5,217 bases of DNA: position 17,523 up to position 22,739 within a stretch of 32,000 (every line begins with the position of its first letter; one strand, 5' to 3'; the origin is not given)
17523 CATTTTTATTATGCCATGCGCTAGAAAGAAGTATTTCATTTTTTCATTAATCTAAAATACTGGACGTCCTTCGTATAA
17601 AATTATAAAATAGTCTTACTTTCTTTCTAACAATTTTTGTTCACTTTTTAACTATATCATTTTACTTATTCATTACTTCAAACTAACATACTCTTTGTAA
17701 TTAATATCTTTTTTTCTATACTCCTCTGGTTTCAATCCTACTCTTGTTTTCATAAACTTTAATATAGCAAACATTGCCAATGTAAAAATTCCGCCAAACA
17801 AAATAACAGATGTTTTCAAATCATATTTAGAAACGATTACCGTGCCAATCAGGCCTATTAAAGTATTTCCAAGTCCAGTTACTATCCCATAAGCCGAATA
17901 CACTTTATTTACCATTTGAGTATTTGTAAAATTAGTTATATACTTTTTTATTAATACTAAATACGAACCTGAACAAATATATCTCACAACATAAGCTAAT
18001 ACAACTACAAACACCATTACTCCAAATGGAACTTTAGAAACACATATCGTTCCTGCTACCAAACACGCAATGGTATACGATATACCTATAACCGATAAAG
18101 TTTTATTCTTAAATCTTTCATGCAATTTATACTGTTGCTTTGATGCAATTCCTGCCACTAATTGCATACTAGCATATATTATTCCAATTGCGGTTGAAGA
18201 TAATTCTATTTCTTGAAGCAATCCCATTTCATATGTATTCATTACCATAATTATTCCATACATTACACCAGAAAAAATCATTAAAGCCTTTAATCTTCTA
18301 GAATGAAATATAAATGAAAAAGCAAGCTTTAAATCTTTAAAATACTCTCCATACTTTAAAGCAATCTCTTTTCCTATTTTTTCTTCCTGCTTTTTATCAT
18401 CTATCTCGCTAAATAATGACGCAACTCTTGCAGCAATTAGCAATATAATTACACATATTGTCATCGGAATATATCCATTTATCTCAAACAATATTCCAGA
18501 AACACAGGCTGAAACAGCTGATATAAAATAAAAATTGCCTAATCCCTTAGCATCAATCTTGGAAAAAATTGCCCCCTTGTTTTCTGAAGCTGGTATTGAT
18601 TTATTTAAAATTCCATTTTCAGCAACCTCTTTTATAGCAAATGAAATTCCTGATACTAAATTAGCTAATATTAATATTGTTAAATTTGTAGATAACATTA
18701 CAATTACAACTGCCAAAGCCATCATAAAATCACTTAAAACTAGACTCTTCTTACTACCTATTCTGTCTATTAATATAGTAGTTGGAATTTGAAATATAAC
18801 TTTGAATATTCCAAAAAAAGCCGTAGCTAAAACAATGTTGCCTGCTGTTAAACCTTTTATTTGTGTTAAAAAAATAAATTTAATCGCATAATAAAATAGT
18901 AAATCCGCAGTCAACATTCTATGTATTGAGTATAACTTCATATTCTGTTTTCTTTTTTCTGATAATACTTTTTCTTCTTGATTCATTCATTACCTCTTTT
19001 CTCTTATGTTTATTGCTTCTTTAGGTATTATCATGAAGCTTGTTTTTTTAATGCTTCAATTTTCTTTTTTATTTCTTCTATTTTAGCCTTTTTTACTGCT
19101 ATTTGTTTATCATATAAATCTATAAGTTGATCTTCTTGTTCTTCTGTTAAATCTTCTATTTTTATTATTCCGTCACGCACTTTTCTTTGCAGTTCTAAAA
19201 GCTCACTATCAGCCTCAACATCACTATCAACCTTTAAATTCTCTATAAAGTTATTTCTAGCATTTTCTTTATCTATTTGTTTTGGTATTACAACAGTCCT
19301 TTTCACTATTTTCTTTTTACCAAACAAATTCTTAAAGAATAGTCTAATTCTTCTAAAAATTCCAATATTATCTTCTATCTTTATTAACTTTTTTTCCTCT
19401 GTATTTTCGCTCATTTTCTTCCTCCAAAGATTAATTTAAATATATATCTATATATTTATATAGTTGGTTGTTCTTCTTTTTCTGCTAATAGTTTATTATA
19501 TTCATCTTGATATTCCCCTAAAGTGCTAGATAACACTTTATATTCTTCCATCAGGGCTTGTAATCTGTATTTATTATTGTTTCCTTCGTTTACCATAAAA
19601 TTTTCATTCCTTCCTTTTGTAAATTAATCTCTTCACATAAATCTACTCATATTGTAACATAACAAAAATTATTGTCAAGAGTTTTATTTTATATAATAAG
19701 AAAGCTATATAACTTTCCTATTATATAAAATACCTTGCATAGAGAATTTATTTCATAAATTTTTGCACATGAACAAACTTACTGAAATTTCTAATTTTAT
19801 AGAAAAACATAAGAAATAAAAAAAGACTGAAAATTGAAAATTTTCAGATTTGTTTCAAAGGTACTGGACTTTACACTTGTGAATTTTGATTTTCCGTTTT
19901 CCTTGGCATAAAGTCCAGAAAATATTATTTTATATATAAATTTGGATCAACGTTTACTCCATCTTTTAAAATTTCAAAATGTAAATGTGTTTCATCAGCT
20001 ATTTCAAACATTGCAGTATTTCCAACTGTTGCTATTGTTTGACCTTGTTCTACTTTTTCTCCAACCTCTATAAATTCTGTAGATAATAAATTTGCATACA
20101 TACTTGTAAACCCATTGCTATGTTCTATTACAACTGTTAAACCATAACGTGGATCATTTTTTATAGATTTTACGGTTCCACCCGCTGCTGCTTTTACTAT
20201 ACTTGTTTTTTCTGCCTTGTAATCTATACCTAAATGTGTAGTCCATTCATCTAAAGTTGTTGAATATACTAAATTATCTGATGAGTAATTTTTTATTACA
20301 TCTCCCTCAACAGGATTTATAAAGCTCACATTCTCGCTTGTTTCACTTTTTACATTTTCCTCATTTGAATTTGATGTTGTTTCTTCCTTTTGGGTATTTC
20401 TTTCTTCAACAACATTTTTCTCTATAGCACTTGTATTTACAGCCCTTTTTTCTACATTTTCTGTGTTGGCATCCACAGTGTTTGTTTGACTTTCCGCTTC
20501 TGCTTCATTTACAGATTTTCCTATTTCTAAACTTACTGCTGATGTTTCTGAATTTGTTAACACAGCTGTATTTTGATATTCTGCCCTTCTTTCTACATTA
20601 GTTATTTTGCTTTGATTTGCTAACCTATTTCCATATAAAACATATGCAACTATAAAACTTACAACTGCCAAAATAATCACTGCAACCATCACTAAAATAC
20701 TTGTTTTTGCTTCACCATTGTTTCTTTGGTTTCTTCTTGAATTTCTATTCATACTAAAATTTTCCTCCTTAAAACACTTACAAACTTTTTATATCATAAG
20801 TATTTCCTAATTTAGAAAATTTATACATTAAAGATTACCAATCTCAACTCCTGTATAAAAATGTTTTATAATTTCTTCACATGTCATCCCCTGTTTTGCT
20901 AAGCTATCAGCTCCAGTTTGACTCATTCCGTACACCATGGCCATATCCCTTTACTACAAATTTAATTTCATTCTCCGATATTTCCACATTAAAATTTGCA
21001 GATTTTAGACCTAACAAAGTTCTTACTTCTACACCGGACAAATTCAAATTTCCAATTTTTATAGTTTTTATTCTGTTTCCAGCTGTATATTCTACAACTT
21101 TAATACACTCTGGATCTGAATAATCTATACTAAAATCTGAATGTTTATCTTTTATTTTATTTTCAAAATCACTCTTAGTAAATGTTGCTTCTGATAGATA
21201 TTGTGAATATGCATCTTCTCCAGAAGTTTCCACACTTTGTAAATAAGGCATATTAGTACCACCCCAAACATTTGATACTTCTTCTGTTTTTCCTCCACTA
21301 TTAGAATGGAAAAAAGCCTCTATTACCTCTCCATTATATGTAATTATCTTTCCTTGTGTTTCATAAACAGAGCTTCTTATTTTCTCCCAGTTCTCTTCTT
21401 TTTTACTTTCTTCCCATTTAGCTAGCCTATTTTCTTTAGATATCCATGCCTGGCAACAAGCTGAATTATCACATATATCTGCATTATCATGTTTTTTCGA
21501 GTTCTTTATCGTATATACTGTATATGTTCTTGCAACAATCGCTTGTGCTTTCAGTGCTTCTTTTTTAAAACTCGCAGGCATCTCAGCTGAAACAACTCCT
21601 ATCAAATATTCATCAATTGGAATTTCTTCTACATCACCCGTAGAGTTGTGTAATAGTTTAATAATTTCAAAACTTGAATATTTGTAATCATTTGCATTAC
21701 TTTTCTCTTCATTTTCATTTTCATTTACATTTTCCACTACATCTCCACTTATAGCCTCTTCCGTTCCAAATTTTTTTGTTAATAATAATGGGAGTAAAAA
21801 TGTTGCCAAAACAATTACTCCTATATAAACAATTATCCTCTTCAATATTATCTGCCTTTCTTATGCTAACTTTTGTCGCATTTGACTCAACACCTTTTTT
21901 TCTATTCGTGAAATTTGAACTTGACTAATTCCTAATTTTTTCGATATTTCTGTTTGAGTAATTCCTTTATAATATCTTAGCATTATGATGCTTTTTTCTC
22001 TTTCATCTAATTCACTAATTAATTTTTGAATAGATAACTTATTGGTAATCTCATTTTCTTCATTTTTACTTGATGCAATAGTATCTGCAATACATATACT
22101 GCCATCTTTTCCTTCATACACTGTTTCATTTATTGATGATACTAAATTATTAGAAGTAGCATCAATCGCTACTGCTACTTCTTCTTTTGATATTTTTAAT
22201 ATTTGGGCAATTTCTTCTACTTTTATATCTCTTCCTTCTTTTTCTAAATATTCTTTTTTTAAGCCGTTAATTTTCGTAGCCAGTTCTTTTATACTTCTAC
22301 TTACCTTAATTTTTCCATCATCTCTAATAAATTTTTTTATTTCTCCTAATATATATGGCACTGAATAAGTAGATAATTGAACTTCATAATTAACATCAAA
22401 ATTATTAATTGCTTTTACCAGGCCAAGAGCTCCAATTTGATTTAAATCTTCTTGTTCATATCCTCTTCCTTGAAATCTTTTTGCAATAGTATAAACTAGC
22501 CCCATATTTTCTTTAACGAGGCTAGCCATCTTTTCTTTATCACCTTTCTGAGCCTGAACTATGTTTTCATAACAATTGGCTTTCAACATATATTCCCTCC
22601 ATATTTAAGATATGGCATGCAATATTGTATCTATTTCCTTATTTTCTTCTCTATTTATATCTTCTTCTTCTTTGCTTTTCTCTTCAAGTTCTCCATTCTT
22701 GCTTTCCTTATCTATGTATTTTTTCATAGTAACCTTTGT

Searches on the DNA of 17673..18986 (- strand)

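Call 59: search_rna_families(sources=[L017, L010, L016, L012, L013, L011], threshold=gathering, show_alignments=3)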
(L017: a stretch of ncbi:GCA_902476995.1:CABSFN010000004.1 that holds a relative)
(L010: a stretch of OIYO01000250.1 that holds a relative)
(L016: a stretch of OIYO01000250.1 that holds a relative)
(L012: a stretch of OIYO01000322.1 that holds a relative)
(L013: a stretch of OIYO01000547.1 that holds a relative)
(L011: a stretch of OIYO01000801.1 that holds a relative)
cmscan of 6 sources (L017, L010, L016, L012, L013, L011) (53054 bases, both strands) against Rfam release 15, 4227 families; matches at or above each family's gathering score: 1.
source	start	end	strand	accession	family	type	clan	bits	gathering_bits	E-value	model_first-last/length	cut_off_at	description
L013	2360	2432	-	RF00005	tRNA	Gene; tRNA;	CL00001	68.6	29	6.2e-13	1-71/71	no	tRNA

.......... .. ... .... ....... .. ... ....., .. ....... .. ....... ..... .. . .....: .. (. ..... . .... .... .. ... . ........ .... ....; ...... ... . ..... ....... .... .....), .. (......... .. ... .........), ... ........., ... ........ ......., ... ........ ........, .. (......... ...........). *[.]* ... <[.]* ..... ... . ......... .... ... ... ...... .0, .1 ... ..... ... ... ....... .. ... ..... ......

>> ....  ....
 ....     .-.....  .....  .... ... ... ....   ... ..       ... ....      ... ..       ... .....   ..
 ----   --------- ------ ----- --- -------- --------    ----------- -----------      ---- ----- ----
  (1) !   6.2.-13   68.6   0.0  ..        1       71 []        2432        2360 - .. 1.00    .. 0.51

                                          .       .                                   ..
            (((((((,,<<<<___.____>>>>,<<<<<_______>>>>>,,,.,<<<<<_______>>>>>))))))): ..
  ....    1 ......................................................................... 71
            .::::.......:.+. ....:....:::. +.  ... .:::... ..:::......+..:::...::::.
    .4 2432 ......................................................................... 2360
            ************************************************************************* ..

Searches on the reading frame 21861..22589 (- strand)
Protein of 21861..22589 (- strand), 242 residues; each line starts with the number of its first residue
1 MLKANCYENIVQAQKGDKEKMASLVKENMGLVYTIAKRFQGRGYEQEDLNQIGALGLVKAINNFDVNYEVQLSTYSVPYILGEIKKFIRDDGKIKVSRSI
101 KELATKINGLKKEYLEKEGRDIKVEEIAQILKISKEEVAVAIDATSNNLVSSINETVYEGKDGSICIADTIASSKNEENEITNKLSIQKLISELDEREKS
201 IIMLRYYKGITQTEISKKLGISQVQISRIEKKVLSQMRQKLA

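Call 30: search_protein_families(library=pfam, proteins=[window:21861-22589:-], max_evalue=0.01)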
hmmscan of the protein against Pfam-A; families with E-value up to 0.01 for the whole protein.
window:21861-22589:- (242 aa): 19 families
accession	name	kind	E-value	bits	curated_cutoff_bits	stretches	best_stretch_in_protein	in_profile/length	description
PF04545.22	Sigma70_r4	-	2.2e-16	59.5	24.1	1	191-239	2-50/50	Sigma-70, region 4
PF04542.20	Sigma70_r2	-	3.5e-13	49.6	24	1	24-92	1-69/71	Sigma-70 region 2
PF08281.18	Sigma70_r4_2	-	6.1e-10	39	25.7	1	185-223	2-40/54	Sigma-70, region 4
PF01381.28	HTH_3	-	1e-06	29.1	23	1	208-231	8-31/55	Helix-turn-helix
PF13384.12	HTH_23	-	1.8e-06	28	24.6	1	194-229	2-37/50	Homeodomain-like domain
PF04539.22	Sigma70_r3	-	5.9e-06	26.7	25.3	1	102-176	1-75/78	Sigma-70 region 3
PF13744.12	HTH_37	-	0.00012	22.3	27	0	201-237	23-59/80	Helix-turn-helix domain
PF07638.17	Sigma70_ECF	-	0.00024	21.5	21.1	1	175-228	118-170/185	ECF sigma factor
PF13412.12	HTH_24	-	0.00026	20.9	21.9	0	209-223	17-31/48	Winged helix-turn-helix DNA-binding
PF16509.11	KORA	-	0.00038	21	26.7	1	187-240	9-61/84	TrfB plasmid transcriptional repressor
PF13413.12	HTH_25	-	0.00038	20.7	24.6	0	205-237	6-38/62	Helix-turn-helix domain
PF12802.13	MarR_2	-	0.00046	20.7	27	0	208-229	17-40/61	MarR family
PF04967.18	HTH_10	-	0.00056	20.1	23.1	0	120-149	22-51/53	HTH DNA binding domain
PF02001.22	DUF134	-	0.0011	19.9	27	0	189-242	32-79/98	Protein of unknown function DUF134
PF13518.12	HTH_28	-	0.0025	18.3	25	0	202-232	5-35/52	Helix-turn-helix domain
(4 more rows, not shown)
